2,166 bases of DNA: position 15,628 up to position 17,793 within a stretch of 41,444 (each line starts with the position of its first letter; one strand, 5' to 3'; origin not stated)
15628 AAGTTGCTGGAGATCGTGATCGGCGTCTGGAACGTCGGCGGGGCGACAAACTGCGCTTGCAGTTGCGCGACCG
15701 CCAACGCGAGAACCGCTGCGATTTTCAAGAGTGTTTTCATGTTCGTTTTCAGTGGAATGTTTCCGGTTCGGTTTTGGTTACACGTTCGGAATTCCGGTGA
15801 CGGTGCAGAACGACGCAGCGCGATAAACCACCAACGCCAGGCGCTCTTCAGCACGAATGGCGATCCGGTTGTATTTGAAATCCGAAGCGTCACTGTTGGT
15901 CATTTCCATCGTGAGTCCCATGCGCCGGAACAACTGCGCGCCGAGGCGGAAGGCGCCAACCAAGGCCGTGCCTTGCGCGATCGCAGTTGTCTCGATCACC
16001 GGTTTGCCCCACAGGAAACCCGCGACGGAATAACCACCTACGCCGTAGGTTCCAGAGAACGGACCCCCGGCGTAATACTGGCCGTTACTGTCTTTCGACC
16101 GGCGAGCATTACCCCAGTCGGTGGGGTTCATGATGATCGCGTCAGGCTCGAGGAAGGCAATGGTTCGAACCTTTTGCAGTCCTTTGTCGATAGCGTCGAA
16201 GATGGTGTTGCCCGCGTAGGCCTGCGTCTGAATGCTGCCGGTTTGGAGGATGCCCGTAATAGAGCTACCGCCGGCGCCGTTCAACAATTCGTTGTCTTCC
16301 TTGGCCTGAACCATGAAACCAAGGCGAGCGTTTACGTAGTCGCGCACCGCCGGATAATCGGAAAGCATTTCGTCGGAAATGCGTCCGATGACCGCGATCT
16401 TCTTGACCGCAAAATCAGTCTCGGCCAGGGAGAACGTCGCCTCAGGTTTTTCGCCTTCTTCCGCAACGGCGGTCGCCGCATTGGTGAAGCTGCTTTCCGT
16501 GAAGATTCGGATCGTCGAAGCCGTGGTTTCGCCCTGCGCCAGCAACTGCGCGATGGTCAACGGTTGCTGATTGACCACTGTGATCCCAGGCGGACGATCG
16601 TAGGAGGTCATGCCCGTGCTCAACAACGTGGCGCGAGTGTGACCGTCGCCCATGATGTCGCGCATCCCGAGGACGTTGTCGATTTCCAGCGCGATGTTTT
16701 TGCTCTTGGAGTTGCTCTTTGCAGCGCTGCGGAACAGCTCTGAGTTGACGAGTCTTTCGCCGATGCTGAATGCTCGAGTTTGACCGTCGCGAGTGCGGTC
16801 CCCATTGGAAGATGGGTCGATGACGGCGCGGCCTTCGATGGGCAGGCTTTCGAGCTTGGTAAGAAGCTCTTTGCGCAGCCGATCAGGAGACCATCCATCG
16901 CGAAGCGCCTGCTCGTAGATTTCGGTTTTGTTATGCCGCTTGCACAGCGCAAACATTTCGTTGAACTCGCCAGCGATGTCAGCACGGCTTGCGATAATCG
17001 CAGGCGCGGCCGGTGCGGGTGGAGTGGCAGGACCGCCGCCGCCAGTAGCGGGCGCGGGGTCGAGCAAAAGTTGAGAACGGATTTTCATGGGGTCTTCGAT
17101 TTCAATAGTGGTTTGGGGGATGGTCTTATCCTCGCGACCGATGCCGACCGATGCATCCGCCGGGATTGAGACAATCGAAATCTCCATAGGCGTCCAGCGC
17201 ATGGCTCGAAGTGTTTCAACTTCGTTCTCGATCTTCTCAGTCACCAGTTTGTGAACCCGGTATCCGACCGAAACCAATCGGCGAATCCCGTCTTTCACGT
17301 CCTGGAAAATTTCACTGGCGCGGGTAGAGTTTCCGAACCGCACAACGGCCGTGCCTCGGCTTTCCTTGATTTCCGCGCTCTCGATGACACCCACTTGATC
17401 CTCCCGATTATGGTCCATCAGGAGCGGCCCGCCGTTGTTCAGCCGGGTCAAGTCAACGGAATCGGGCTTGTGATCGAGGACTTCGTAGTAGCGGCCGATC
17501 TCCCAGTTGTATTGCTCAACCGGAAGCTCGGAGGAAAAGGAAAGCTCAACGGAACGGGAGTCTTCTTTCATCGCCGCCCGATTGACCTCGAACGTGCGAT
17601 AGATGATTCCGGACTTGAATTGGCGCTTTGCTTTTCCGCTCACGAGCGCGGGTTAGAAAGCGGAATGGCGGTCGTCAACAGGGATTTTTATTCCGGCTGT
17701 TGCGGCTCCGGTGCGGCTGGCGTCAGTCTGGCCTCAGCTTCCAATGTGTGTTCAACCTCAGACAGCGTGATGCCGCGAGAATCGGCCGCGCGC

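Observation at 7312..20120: Fixed-geometry motif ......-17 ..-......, five copies, four of them 6-8 nt before late-gene start codons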

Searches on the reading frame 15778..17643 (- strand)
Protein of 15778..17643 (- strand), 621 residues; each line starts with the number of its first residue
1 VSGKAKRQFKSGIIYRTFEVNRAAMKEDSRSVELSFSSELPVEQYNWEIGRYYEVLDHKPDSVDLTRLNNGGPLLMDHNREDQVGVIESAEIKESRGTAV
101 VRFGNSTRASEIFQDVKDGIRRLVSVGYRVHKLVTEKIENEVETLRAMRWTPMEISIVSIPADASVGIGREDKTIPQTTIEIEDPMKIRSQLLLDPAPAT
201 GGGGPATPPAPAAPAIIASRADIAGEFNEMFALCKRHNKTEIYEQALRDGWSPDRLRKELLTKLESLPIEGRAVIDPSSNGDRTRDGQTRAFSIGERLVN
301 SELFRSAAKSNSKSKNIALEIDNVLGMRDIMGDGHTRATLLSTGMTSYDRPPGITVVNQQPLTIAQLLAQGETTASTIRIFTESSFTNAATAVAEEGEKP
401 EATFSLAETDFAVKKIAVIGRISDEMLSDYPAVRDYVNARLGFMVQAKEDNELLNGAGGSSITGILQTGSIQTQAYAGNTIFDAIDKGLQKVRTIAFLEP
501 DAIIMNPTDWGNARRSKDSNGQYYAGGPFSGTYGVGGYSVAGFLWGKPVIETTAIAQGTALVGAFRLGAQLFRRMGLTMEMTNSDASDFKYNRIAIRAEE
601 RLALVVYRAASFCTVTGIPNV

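Call 8: search_protein_families(library=phrogs, proteins=[window:15778-17643:-], max_evalue=0.001)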
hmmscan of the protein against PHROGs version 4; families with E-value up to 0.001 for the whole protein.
window:15778-17643:- (621 aa): 7 families
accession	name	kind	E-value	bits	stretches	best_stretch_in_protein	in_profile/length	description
phrog_617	-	head and packaging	6.8e-63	214.5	1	13-617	8-623/626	major head protein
phrog_4523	-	head and packaging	7.7e-57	194.4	1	12-266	12-273/644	major head and protease protein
phrog_10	-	head and packaging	8.6e-53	181.4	1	359-617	382-635/752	major head protein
phrog_2263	-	head and packaging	5.4e-13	49.7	1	363-587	295-516/551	major head protein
phrog_80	-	head and packaging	3.4e-06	27.5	1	58-169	259-376/607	head maturation protease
phrog_3244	-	head and packaging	4.4e-05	24.3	1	72-164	71-173/326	head maturation protease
phrog_11321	-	unknown function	0.00011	22.8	1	63-164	24-132/327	-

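Call 10: find_related_loci(query=window:15778-17643:-, collection=genome_contigs, flank=10000)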
Query window:15778-17643:- (621 aa) in genome_contigs; peptide patterns used: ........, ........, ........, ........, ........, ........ (x = any residue, [..] = any of these).
26 stretches matched a pattern, but none encodes a relative of the query by tblastn (E <= 1e-3).

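Call 11: find_related_loci(query=window:15778-17643:-, collection=viral_contigs, flank=10000)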
Query window:15778-17643:- (621 aa) in viral_contigs; peptide patterns used: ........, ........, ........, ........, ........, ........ (x = any residue, [..] = any of these).
1 stretches matched a pattern, but none encodes a relative of the query by tblastn (E <= 1e-3).
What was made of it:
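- Tried and rejected: Single-protein scans of the genome and viral collections with the capsid found nothing (calls 10, 11).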

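Call 12: find_homologous_proteins(query=window:15778-17643:-, max_evalue=1e-10)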
Query window:15778-17643:- (621 aa): 836 proteins with E <= 1e-10 among 8000 candidates; the best 120 are listed.
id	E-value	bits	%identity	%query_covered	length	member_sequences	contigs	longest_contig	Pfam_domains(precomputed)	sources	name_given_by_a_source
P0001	0.0e+0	1377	100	100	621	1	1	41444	PF25209.3,PF05065.20,PF04586.23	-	-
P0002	1.5e-297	1006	74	100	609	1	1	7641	PF25209.3,PF05065.20,PF04586.23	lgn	-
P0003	4.7e-282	955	71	98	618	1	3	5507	PF25209.3,PF05065.20,PF04586.23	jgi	jgi:hypothetical protein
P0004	3.2e-276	935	69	99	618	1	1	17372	PF25209.3,PF05065.20,PF04586.23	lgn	-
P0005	3.7e-275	932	69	99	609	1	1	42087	PF25209.3,PF05065.20,PF04586.23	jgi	jgi:HK97 family phage major capsid protein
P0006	4.7e-270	915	70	98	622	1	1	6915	PF25209.3,PF05065.20,PF04586.23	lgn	-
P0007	3.5e-268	909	69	99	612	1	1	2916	PF25209.3,PF05065.20,PF04586.23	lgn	-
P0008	2.3e-264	896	67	100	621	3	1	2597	PF25209.3,PF05065.20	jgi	jgi:HK97 family phage major capsid protein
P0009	3.5e-211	721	57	99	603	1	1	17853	PF25209.3,PF05065.20,PF04586.23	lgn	-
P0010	1.4e-210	719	58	99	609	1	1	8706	PF25209.3,PF05065.20,PF04586.23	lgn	-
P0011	5.9e-208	710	55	99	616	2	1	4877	PF25209.3,PF05065.20,PF04586.23,PF04454.19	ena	-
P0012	6.5e-200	683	55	99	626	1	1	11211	PF05065.20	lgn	-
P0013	1.1e-199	683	55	99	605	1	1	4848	PF25209.3,PF05065.20,PF04586.23,PF04454.19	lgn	-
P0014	1.5e-197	676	54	99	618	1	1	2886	PF25209.3,PF05065.20,PF04586.23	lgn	-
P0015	2.5e-192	658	55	98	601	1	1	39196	PF25209.3,PF05065.20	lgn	-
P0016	3.8e-191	654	53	99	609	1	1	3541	PF25209.3,PF05065.20,PF04586.23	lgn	-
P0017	1.9e-190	652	53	99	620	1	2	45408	PF25209.3,PF05065.20,PF04586.23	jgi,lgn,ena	-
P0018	2.2e-186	639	52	100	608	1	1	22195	PF05065.20,PF04586.23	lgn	-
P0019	1.3e-183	630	51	100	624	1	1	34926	PF05065.20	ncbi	-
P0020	1.3e-178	613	50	100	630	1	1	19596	PF05065.20,PF04586.23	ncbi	-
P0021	1.9e-177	609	50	100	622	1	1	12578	PF25209.3,PF05065.20,PF04586.23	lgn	-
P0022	3.1e-177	608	51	100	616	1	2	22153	PF05065.20,PF04586.23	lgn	-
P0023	3.9e-174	598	50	97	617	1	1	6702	PF25209.3,PF05065.20,PF04586.23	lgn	-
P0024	1.4e-173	596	51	99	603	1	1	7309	PF25209.3,PF05065.20,PF04586.23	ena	-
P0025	1.9e-172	593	50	99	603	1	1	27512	PF05065.20,PF04586.23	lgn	-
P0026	4.1e-170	585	49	98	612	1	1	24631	PF05065.20,PF04586.23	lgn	-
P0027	2.3e-167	576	48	100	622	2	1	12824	PF05065.20,PF04586.23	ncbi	-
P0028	1.9e-162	560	49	98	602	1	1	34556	PF05065.20,PF04586.23,PF04454.19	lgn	-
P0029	1.4e-160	553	50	97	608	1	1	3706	PF25209.3,PF05065.20,PF04586.23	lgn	-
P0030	9.1e-156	538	47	98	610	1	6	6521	PF05065.20,PF04454.19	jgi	jgi:HK97 family phage major capsid protein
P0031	2.6e-154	533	47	98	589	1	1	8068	PF25209.3,PF05065.20,PF04586.23,PF04454.19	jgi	jgi:HK97 family phage major capsid protein/HK97 family phage prohead protease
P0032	5.7e-154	532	55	52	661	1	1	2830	PF05065.20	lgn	-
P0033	6.6e-154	531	46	100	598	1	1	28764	PF05065.20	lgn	-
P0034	2.4e-153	530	47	98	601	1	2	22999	PF25209.3,PF05065.20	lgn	-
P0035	6.2e-150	518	48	98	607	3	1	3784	PF25209.3,PF05065.20,PF04586.23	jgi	jgi:HK97 family phage major capsid protein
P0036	7.5e-149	515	46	98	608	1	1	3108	PF05065.20,PF04586.23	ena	-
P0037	6.0e-148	512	45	98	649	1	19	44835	PF05065.20,PF04586.23,PF04454.19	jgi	jgi:hypothetical protein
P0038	2.2e-147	510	47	98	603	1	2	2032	PF05065.20,PF04586.23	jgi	jgi:HK97 family phage major capsid protein/HK97 family phage prohead protease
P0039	2.1e-146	507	46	98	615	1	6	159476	PF05065.20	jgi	jgi:HK97 family phage major capsid protein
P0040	1.8e-145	504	46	98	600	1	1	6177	PF25209.3,PF05065.20,PF04586.23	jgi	jgi:HK97 family phage major capsid protein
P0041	2.1e-145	503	47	98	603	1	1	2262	PF05065.20,PF04586.23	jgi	jgi:HK97 family phage major capsid protein/HK97 family phage prohead protease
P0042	4.9e-145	502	43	99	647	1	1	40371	PF05065.20,PF04586.23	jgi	-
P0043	1.2e-144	501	56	70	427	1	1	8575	PF25209.3,PF05065.20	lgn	-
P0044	3.9e-144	499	46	98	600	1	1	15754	PF25209.3,PF05065.20,PF04586.23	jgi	jgi:HK97 family phage major capsid protein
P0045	6.6e-144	498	46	98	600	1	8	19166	PF25209.3,PF05065.20,PF04586.23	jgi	jgi:HK97 family phage major capsid protein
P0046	1.2e-142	494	45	96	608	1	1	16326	PF05065.20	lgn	-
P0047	6.8e-137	475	44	98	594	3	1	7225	PF05065.20,PF04586.23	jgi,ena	-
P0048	8.4e-135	468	43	95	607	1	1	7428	PF05065.20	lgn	-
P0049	6.7e-134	465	43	97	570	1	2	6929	PF05065.20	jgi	jgi:HK97 family phage major capsid protein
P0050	1.0e-133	465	48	88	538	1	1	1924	PF05065.20,PF04586.23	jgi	jgi:HK97 family phage major capsid protein/HK97 family phage prohead protease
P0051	4.6e-130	453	43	97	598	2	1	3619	PF25209.3,PF05065.20,PF04586.23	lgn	-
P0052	7.6e-127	442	43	100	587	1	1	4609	PF25209.3,PF05065.20,PF04586.23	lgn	-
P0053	1.2e-119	418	40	100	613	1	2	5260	PF25209.3,PF05065.20,PF04586.23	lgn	-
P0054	1.8e-117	411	40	99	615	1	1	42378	PF25209.3,PF05065.20,PF04586.23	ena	-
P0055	1.9e-117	411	40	98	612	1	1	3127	PF05065.20,PF04586.23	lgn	-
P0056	2.4e-117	411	40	99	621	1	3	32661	PF05065.20,PF04586.23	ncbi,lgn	-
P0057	6.5e-117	409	39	98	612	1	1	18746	PF05065.20,PF04586.23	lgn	-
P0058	3.5e-115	404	51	52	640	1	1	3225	PF25209.3,PF05065.20,PF04586.23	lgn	-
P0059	7.4e-114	399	54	60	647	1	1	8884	PF05065.20,PF00574.29,PF04454.19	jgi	jgi:HK97 family phage major capsid protein/ATP-dependent Clp endopeptidase proteolytic subunit ClpP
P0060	2.8e-101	358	53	56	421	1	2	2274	PF25209.3,PF05065.20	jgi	jgi:HK97 family phage major capsid protein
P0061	1.7e-96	342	52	52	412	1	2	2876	PF25209.3,PF05065.20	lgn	-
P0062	7.7e-96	340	52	52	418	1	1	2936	PF25209.3,PF05065.20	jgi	jgi:HK97 family phage major capsid protein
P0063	7.7e-96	340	52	52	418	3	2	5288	PF25209.3,PF05065.20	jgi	jgi:HK97 family phage major capsid protein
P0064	1.3e-95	339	47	63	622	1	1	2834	PF05065.20,PF00574.29,PF04454.19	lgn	-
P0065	8.9e-95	336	37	97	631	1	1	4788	PF25209.3,PF05065.20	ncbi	-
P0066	1.8e-85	306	45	63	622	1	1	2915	PF05065.20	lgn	-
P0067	3.8e-85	304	50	52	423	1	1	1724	PF05065.20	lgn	-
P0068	1.1e-80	290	47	52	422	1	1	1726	PF25209.3,PF05065.20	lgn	-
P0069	2.0e-66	243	57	31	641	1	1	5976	PF05065.20,PF04586.23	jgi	jgi:HK97 family phage major capsid protein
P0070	7.1e-66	241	49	42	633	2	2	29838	PF05065.20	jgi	-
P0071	7.8e-64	234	60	29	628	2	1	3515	PF05065.20,PF04586.23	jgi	-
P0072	1.6e-63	233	48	42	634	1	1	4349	PF05065.20,PF04586.23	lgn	-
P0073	1.6e-62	230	59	30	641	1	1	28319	PF05065.20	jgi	jgi:HK97 family phage major capsid protein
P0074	2.0e-62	229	58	36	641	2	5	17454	PF05065.20,PF04586.23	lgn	-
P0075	2.8e-62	229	46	44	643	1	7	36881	PF05065.20,PF04586.23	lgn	-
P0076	7.4e-62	228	66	28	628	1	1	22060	PF05065.20,PF04586.23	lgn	-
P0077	1.2e-61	227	50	45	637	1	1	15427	PF05065.20,PF04586.23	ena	-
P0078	1.3e-61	227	51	43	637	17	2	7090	PF05065.20,PF04586.23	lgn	-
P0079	2.1e-61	226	49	45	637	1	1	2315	PF05065.20,PF04586.23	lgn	-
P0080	2.7e-61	226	49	42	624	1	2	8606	PF05065.20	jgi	jgi:HK97 family phage major capsid protein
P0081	2.7e-61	226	61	28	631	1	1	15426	PF05065.20,PF04586.23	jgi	jgi:HK97 family phage major capsid protein/HK97 family phage prohead protease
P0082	4.0e-61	225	49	45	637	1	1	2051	PF05065.20,PF04586.23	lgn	-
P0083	1.5e-60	223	66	28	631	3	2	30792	PF05065.20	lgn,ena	-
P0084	2.3e-60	223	55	37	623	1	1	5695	PF05065.20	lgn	-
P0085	4.9e-60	222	60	32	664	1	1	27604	PF05065.20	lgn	-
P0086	7.9e-60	221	50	41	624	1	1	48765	PF05065.20,PF04586.23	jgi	-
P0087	8.0e-60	221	60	31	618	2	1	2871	PF05065.20,PF04586.23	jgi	jgi:HK97 family phage major capsid protein/HK97 family phage prohead protease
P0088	1.9e-59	220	64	29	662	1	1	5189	PF05065.20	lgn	-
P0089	2.2e-59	219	49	42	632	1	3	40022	PF05065.20,PF04586.23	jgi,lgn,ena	-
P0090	2.4e-59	219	62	27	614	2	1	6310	PF05065.20,PF04586.23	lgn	-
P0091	3.0e-59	219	63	27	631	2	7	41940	PF05065.20,PF04586.23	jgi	-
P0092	3.2e-59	219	44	48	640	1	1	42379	PF05065.20,PF04586.23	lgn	-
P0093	4.2e-59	218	48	41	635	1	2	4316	PF05065.20,PF04586.23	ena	-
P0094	8.4e-59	217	50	43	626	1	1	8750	PF05065.20,PF04586.23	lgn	-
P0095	2.2e-58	216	53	38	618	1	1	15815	PF05065.20,PF04586.23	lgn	-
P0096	3.1e-58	216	64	28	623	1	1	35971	PF05065.20,PF04586.23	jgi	jgi:HK97 family phage major capsid protein/HK97 family phage prohead protease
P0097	3.6e-58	215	61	29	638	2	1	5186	PF05065.20,PF04586.23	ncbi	-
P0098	2.4e-57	213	72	23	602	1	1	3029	PF05065.20,PF04586.23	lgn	-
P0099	2.4e-57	213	72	23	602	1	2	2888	PF05065.20,PF04586.23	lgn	-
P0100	4.7e-57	212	61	29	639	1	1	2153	PF05065.20,PF04586.23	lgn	-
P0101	5.7e-57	211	46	43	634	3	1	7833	PF05065.20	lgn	-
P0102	1.1e-56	211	59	29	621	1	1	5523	PF05065.20,PF04586.23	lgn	-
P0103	1.4e-56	210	60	27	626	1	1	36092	PF05065.20,PF04586.23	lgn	-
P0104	1.6e-56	210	55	33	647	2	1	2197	PF05065.20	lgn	-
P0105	1.9e-56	210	34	76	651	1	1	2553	PF05065.20,PF04586.23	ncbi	-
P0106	2.6e-56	209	47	40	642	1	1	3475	PF05065.20,PF04586.23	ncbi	-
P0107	2.9e-56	209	51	36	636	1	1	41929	PF05065.20,PF04586.23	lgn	-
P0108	8.4e-56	208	59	29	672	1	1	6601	PF05065.20,PF04586.23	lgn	-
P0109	1.7e-55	207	41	43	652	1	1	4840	PF05065.20,PF04586.23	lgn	-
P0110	2.3e-55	206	47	42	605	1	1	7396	PF05065.20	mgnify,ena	mgnify:CR=1 FL=1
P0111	2.5e-55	206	45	41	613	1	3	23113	PF05065.20,PF04586.23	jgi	jgi:HK97 family phage major capsid protein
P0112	2.8e-55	206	50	39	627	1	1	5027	PF05065.20,PF04586.23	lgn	-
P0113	5.5e-55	205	60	28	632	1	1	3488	PF05065.20,PF04586.23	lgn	-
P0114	6.4e-55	205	62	27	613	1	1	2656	PF05065.20,PF04586.23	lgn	-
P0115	1.5e-54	203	57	29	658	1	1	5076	PF05065.20,PF04586.23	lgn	-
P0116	2.0e-54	203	54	29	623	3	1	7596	PF05065.20,PF04586.23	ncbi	-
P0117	8.9e-54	201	57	25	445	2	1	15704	PF04586.23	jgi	jgi:hypothetical protein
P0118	3.3e-53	199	53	33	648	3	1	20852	PF05065.20,PF04586.23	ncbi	-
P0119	5.2e-53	198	59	26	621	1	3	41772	PF05065.20,PF04586.23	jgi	jgi:HK97 family phage major capsid protein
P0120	5.8e-53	198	45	41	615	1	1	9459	PF05065.20,PF04586.23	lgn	-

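Call 13: find_encoding_contigs(protein=P0005, flank=10000, max_places=2)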
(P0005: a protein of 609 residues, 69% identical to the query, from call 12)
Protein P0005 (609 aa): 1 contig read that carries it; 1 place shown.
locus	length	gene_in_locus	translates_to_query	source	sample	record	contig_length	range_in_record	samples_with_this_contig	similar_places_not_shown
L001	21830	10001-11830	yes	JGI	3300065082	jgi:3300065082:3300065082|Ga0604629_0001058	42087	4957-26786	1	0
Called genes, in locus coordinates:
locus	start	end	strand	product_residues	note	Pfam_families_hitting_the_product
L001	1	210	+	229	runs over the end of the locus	PF07120:DUF1376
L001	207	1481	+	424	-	PF00772:DnaB, PF03796:DnaB_C, PF06745:ATPase, PF13481:AAA_25, PF13401:AAA_22 (faint)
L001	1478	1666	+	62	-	-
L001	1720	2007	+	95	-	-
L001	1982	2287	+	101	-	-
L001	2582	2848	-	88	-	-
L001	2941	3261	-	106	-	-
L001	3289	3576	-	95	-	-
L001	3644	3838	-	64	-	-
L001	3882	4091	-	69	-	-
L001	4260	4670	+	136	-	-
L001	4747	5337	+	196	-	-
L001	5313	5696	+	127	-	-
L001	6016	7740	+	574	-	PF05876:GpA_ATPase, PF20454:GpA_nuclease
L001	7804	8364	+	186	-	-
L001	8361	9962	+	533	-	PF05136:Phage_portal_2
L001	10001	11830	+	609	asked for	PF04586:Peptidase_S78 (weak), PF05065:Phage_capsid, PF25209:Phage_capsid_4 (weak)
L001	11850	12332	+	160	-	-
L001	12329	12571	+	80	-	-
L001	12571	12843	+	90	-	-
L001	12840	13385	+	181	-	-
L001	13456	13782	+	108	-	-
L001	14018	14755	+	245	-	-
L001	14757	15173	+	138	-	-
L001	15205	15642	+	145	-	-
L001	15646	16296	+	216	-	-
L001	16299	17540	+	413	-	-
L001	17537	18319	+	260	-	-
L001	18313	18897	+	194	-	-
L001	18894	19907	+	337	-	-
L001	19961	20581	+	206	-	-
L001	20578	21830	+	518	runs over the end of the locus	PF05658:YadA_head (weak)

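Call 14: find_encoding_contigs(protein=P0019, flank=10000, max_places=2)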
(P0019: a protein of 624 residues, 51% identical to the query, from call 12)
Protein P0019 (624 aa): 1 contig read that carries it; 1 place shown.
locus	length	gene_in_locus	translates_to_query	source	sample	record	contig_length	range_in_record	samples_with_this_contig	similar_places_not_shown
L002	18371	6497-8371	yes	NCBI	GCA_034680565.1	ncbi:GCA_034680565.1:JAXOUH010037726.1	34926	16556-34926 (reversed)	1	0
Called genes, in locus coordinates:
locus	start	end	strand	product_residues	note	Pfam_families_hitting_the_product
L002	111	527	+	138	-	-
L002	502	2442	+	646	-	PF05876:GpA_ATPase, PF20454:GpA_nuclease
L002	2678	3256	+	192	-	-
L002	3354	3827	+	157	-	-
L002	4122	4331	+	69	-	-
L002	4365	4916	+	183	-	-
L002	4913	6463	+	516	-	PF05136:Phage_portal_2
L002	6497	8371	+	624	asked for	PF05065:Phage_capsid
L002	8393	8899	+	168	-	-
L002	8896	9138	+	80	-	-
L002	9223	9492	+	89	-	-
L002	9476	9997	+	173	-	-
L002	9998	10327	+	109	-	-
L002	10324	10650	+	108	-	-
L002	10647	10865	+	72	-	-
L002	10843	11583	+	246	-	-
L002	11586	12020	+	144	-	-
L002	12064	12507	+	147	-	-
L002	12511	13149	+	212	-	-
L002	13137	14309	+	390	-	-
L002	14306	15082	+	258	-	-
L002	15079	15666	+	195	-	-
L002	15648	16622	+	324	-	-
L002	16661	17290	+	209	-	-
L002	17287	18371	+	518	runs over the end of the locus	PF05658:YadA_head (weak)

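Call 15: find_encoding_contigs(protein=P0017, flank=10000, max_places=2)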
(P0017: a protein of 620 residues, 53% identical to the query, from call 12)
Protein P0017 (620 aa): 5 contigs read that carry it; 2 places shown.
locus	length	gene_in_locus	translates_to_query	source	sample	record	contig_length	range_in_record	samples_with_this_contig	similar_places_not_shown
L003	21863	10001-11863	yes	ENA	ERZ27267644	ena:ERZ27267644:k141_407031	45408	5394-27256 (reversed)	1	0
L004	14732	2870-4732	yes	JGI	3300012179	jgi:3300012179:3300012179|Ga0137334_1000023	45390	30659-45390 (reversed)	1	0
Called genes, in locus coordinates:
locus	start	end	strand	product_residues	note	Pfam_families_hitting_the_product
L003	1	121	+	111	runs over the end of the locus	-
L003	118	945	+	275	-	PF04055:Radical_SAM, PF13186:SPASM (weak)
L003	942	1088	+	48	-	-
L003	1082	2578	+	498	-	-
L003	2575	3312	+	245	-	PF00535:Glycos_transf_2, PF13641:Glyco_tranf_2_3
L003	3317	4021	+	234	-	PF13489:Methyltransf_23, PF08241:Methyltransf_11, PF08242:Methyltransf_12, PF13649:Methyltransf_25, PF13847:Methyltransf_31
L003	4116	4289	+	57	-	-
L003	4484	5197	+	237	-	-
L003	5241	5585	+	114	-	-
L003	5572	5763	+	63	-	-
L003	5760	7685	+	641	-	PF05876:GpA_ATPase, PF20454:GpA_nuclease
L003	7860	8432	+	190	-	-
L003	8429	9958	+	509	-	PF05136:Phage_portal_2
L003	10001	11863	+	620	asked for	PF04586:Peptidase_S78 (faint), PF05065:Phage_capsid, PF25209:Phage_capsid_4 (weak)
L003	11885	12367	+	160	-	-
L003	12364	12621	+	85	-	-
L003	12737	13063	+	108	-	-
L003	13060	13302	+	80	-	-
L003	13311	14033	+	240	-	-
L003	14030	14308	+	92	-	-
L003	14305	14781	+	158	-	-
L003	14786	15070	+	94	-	-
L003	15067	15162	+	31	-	-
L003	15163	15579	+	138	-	-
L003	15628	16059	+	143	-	-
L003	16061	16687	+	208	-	-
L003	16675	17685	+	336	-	-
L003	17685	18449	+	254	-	-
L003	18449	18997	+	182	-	-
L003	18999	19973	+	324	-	-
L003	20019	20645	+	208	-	-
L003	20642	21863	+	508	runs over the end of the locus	-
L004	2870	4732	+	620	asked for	PF04586:Peptidase_S78 (faint), PF05065:Phage_capsid, PF25209:Phage_capsid_4 (weak)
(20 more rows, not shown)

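Call 20: find_encoding_contigs(protein=P0039, flank=10000, max_places=2)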
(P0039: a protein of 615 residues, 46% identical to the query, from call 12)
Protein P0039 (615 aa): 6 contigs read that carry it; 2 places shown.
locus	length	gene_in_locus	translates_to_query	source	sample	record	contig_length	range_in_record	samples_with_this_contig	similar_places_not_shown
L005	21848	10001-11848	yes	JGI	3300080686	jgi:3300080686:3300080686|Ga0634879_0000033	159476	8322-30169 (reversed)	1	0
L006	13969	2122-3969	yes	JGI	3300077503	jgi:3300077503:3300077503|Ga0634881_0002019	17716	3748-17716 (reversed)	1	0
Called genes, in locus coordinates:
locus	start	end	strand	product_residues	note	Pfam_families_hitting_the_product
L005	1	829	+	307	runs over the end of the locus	PF00145:DNA_methylase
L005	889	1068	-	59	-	PF01381:HTH_3 (weak)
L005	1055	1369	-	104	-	-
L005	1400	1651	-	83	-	-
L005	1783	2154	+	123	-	-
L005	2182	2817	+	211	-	PF07120:DUF1376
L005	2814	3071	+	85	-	-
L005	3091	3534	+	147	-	-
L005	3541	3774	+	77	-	-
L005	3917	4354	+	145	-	-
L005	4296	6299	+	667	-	PF05876:GpA_ATPase, PF20454:GpA_nuclease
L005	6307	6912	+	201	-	-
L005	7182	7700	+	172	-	-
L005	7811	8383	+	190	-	-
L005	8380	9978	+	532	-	PF05136:Phage_portal_2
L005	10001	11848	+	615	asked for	PF05065:Phage_capsid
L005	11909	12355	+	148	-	-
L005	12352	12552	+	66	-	-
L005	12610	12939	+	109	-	-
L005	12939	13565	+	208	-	-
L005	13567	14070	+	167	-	-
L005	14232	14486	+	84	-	-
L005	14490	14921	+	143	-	-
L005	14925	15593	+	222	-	-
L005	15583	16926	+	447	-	-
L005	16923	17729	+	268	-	-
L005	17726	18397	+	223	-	-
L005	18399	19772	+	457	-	PF00801:PKD, PF18911:PKD_4, PF00801:PKD (weak), PF18911:PKD_4 (weak)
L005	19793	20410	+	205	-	-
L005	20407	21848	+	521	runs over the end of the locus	PF05658:YadA_head (faint)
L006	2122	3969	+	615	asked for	PF05065:Phage_capsid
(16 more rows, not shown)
